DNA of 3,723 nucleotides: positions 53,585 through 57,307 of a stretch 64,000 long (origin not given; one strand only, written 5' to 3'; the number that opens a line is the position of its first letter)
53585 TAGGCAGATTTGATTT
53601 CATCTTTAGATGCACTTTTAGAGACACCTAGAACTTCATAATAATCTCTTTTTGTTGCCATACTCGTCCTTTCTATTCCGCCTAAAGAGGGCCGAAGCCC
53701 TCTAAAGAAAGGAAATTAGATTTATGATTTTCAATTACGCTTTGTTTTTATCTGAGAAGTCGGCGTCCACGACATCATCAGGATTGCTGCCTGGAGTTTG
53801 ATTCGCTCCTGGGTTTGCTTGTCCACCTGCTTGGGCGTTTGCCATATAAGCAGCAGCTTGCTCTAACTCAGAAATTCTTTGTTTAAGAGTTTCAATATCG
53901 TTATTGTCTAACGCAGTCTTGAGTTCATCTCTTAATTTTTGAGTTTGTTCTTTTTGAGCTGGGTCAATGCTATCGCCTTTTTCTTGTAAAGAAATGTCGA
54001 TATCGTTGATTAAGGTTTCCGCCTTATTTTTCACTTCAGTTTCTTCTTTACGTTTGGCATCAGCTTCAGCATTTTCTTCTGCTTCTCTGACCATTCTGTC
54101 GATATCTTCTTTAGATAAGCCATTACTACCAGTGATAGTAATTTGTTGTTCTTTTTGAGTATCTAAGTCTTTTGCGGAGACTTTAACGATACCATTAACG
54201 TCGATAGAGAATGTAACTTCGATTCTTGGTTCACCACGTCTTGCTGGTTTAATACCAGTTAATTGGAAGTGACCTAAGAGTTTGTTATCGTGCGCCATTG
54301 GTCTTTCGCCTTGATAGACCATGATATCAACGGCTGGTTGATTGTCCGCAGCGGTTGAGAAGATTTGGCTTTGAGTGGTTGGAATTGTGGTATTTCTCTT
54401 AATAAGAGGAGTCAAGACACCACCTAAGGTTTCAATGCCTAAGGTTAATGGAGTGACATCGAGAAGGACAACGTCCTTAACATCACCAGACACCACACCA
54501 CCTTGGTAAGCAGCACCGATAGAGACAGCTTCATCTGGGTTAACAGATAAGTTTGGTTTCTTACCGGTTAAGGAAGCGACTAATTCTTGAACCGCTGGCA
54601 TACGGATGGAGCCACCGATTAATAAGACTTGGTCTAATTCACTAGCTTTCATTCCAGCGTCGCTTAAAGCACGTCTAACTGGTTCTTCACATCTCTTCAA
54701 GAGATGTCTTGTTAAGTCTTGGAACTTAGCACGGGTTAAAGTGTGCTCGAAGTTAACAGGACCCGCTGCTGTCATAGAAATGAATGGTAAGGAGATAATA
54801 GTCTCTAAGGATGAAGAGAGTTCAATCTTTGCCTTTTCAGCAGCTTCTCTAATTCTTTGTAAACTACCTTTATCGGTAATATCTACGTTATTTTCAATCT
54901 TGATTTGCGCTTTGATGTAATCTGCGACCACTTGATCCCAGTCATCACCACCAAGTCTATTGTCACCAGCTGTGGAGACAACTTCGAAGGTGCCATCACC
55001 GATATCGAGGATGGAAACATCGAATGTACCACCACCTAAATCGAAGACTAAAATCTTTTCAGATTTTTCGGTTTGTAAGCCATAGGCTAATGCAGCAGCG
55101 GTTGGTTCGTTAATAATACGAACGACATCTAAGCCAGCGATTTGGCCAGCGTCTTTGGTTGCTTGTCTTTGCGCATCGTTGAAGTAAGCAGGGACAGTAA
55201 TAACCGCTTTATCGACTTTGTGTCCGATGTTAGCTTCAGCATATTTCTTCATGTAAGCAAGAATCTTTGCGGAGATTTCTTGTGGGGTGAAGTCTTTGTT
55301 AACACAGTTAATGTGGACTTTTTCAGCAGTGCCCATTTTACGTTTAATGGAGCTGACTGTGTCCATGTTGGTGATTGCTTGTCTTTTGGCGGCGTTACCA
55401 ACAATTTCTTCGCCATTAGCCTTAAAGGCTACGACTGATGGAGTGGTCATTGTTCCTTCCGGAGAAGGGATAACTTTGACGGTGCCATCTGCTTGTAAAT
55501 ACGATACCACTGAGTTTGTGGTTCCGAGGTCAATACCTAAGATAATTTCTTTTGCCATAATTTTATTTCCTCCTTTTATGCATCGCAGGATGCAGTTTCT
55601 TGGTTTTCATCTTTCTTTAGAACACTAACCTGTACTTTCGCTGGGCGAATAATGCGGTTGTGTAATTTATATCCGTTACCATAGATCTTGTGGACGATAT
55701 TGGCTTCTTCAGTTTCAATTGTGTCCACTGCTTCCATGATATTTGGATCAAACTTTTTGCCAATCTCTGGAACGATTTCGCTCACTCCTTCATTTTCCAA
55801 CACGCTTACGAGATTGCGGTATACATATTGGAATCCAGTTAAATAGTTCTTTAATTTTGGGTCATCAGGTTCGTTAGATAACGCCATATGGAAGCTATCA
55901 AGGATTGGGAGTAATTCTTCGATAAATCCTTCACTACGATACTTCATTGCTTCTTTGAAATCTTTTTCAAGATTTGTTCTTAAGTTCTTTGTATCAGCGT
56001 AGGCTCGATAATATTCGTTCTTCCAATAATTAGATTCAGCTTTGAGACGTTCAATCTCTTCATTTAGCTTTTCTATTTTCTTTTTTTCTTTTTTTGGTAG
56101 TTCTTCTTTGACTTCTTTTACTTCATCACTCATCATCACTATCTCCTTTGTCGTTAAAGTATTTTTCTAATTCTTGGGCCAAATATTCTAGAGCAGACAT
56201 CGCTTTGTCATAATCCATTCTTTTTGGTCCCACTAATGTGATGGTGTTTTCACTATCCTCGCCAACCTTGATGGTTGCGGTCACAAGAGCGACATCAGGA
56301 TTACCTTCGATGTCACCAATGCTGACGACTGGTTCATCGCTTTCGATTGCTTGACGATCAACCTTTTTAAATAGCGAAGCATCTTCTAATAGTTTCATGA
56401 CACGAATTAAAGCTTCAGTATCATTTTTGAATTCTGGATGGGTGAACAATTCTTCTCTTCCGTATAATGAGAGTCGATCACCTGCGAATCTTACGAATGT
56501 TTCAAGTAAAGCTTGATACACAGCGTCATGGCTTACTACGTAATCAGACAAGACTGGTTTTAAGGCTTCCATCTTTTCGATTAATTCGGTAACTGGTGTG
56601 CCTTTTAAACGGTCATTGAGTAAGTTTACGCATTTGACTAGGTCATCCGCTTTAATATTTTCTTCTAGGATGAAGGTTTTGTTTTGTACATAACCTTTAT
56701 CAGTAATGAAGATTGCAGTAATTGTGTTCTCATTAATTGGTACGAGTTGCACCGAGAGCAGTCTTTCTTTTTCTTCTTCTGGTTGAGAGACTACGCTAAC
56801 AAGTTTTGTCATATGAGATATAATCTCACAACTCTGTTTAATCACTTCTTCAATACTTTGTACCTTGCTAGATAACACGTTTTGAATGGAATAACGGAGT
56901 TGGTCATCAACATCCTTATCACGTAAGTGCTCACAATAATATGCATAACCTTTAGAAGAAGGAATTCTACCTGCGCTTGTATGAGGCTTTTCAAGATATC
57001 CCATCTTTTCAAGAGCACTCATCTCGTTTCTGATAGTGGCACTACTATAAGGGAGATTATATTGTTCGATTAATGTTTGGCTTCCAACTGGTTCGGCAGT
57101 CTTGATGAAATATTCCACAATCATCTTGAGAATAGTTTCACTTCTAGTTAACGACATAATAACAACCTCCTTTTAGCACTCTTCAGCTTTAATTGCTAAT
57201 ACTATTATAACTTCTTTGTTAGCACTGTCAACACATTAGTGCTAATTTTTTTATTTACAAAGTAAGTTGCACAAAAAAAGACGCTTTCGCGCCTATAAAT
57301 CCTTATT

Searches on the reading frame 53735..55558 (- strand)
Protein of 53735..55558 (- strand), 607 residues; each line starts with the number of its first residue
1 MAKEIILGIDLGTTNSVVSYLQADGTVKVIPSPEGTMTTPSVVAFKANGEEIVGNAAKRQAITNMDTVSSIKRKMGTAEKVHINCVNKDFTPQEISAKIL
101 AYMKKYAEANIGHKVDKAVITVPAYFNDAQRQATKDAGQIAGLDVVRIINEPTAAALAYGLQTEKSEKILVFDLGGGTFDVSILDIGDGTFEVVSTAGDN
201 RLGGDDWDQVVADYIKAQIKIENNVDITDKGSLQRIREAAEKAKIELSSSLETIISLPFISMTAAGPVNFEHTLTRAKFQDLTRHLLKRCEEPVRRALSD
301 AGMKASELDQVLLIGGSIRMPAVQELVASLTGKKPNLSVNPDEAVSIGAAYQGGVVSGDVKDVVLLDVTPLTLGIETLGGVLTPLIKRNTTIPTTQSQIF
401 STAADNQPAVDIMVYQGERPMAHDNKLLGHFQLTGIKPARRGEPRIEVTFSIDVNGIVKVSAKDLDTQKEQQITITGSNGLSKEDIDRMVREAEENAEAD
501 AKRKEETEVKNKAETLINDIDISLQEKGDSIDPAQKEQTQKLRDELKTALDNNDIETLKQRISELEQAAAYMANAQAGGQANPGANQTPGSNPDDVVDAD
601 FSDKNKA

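Call 85: list_cluster_members(proteins=[window:53735-55558:-, window:44061-45350:-, window:51200-52417:-, window:2156-2833:+])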
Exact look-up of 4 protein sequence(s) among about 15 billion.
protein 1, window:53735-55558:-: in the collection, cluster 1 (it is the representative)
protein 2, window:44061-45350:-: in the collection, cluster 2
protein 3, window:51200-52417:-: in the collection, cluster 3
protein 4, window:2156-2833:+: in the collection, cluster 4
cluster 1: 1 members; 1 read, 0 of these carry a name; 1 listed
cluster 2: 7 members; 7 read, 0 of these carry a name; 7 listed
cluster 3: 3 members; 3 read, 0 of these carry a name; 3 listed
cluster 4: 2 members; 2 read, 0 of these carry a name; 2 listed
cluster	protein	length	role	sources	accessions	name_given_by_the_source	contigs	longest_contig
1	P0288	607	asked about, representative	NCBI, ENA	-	-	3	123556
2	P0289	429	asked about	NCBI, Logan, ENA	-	-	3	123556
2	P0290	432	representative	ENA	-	-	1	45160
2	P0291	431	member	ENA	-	-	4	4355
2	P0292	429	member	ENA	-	-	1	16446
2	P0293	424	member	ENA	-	-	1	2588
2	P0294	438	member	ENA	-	-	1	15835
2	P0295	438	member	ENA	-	-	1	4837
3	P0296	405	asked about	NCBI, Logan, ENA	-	-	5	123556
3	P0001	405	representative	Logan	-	-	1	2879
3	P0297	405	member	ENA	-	-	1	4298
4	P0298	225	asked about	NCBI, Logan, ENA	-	-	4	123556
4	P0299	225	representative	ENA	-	-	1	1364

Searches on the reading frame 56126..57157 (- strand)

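Call 39: search_protein_families(library=pfam, proteins=[window:56126-57157:-], max_evalue=1e-8)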
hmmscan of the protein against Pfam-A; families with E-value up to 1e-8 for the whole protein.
window:56126-57157:- (343 aa): 1 family
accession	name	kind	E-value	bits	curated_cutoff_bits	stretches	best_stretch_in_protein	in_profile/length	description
PF01628.27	HrcA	-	8.5e-43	147.3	22.2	1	103-320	1-215/215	HrcA protein C terminal domain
